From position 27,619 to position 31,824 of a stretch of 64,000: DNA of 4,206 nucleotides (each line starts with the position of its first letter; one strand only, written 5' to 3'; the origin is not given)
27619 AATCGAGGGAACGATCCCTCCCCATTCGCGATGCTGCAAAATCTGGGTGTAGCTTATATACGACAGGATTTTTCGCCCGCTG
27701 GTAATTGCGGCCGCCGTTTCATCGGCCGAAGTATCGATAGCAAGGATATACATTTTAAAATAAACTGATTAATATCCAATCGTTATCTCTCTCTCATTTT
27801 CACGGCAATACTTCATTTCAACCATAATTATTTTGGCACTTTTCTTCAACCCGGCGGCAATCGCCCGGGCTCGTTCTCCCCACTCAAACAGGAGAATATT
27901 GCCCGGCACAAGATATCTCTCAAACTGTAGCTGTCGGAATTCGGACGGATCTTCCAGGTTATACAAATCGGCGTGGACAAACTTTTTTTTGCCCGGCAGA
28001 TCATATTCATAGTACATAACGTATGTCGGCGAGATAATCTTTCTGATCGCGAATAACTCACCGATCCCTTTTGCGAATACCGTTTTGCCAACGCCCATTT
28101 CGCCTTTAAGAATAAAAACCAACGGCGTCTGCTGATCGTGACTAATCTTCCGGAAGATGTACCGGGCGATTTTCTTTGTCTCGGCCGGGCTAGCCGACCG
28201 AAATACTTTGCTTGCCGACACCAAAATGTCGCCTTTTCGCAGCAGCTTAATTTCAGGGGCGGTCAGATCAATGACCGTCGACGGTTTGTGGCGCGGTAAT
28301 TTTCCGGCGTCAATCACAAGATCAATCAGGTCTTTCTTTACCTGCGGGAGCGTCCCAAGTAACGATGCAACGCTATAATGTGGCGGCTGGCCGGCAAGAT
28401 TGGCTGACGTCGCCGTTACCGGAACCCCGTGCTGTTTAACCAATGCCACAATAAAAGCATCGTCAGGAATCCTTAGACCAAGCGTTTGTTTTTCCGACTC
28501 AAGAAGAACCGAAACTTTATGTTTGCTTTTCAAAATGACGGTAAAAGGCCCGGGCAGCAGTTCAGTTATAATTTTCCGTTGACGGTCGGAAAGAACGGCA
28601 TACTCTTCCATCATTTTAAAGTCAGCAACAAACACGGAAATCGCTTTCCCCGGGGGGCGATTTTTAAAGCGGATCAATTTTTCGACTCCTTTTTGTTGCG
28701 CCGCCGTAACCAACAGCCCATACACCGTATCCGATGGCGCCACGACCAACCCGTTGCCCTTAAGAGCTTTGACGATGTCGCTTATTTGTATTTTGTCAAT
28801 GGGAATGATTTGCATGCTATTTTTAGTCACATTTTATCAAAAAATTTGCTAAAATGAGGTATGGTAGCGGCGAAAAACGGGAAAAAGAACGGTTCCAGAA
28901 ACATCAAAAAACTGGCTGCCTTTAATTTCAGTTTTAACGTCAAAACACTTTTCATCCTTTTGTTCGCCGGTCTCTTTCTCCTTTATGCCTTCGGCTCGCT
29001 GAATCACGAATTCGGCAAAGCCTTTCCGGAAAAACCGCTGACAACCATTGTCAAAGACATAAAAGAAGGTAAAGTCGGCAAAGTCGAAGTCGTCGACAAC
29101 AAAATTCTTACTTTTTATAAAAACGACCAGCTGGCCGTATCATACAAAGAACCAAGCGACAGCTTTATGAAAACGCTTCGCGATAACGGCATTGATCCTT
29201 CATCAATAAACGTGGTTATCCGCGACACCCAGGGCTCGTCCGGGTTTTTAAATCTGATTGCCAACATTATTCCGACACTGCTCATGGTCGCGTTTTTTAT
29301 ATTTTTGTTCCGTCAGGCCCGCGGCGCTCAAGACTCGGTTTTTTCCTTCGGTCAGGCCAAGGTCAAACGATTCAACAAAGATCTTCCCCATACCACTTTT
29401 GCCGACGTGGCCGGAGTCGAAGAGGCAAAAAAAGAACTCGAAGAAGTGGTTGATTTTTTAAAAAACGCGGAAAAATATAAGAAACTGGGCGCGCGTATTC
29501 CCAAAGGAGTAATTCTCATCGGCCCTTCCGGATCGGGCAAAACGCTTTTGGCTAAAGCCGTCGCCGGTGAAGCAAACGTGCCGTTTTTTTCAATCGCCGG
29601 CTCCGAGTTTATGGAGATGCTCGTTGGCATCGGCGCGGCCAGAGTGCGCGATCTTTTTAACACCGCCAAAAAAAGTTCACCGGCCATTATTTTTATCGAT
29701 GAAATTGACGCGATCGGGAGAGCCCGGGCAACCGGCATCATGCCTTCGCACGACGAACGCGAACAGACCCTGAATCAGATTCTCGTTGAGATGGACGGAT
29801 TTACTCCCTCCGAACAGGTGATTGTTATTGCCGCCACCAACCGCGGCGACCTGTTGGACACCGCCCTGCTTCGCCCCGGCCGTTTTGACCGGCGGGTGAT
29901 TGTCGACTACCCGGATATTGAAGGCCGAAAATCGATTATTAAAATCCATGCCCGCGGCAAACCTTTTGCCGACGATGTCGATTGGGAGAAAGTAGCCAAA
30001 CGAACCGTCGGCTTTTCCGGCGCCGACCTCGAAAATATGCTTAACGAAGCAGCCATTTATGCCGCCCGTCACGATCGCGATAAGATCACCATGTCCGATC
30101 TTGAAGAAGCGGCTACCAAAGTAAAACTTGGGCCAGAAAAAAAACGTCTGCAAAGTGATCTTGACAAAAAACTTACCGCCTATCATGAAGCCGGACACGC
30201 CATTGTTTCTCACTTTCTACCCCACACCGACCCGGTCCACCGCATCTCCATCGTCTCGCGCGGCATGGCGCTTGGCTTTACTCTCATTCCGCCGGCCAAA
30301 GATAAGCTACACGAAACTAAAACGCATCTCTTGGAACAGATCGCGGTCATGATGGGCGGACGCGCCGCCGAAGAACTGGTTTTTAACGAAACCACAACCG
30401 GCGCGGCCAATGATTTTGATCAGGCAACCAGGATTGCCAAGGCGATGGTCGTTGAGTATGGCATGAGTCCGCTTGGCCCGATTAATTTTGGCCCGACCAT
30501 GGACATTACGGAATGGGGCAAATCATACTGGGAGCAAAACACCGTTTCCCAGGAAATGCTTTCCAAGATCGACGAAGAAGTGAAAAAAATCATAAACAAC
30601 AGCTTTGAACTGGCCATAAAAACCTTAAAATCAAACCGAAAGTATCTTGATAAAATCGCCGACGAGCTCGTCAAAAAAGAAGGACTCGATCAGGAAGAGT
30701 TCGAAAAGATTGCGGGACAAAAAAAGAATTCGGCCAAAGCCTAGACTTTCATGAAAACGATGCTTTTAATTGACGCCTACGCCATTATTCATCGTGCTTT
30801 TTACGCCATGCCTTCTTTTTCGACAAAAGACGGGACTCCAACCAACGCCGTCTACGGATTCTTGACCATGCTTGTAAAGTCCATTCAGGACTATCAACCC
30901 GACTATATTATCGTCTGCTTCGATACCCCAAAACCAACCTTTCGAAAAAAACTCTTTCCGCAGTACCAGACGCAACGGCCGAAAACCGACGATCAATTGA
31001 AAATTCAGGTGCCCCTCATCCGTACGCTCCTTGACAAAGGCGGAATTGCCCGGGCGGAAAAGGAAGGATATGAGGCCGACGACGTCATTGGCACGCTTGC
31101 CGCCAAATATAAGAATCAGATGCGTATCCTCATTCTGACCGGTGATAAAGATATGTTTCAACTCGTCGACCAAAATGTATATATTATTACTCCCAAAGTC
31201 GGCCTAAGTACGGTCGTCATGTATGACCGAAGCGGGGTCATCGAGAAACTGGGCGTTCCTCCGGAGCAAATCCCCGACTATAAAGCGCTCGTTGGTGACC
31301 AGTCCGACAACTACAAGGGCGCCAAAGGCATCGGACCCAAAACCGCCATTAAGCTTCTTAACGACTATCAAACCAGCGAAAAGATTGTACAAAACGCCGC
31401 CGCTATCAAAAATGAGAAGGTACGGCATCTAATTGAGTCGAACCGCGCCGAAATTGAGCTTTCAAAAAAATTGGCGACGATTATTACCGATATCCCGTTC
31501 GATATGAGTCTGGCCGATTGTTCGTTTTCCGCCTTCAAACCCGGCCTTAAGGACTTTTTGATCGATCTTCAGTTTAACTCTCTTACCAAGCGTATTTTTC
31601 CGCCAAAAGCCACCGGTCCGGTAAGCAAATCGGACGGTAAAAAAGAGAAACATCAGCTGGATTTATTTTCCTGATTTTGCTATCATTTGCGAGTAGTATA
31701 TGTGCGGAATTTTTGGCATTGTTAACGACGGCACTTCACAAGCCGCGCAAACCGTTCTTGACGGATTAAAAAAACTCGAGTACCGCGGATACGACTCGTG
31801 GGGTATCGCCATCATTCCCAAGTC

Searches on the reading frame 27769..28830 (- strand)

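Call 68: search_protein_families(library=pfam, proteins=[window:27769-28830:-], max_evalue=0.0001)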
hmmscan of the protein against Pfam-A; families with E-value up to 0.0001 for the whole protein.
window:27769-28830:- (353 aa): 2 families
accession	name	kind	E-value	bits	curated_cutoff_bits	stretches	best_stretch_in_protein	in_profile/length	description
PF01300.24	Sua5_yciO_yrdC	-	9.7e-43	146.2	25.1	1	22-200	2-178/178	Telomere recombination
PF02367.23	TsaE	-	6.6e-25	88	26.6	1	213-347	2-126/128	Threonylcarbamoyl adenosine biosynthesis protein TsaE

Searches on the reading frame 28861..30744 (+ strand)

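Call 68: search_protein_families(library=pfam, proteins=[window:28861-30744:+], max_evalue=0.0001)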
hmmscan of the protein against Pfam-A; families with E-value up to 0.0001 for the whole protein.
window:28861-30744:+ (627 aa): 6 families
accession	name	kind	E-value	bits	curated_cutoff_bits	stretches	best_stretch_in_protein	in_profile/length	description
PF01434.24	Peptidase_M41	-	1.4e-63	214.7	29.9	1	431-617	3-191/191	Peptidase family M41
PF00004.35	AAA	-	2.8e-42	144.7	21.2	1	217-349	1-130/131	ATPase family associated with various cellular activities (AAA)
PF17862.7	AAA_lid_3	-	4e-17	61.9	27.2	1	372-416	1-45/45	AAA+ lid domain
PF07728.20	AAA_5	-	1.8e-08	35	22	1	216-333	1-132/139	AAA domain (dynein-related subfamily)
PF06480.20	FtsH_ext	-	9.1e-07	29.5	25.5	1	32-115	6-100/103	FtsH Extracellular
PF23902.1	AAA_lid_PRS2_C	-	6.2e-05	23.5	34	0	355-421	3-70/73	PRS2 AAA+ lid C-terminal domain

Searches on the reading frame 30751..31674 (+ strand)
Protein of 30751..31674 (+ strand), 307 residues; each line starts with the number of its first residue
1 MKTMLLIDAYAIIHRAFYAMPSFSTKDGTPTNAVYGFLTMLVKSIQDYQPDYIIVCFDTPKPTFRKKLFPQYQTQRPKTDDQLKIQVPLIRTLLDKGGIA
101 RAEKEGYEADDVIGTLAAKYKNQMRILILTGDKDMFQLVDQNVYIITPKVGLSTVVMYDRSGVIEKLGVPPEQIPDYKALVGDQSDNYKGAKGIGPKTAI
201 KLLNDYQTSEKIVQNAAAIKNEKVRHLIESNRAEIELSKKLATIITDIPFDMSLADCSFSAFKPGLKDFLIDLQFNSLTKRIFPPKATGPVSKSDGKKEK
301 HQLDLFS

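Call 68: search_protein_families(library=pfam, proteins=[window:30751-31674:+], max_evalue=0.0001)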
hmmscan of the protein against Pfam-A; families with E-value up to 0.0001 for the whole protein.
window:30751-31674:+ (307 aa): 2 families
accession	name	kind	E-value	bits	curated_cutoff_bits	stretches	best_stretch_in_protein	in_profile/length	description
PF02739.22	5_3_exonuc_N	-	1.4e-56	191.1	34.3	1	4-168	2-164/164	5'-3' exonuclease, N-terminal resolvase-like domain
PF01367.25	5_3_exonuc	-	3.4e-30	104.8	40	1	169-262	1-94/97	5'-3' exonuclease, C-terminal SAM fold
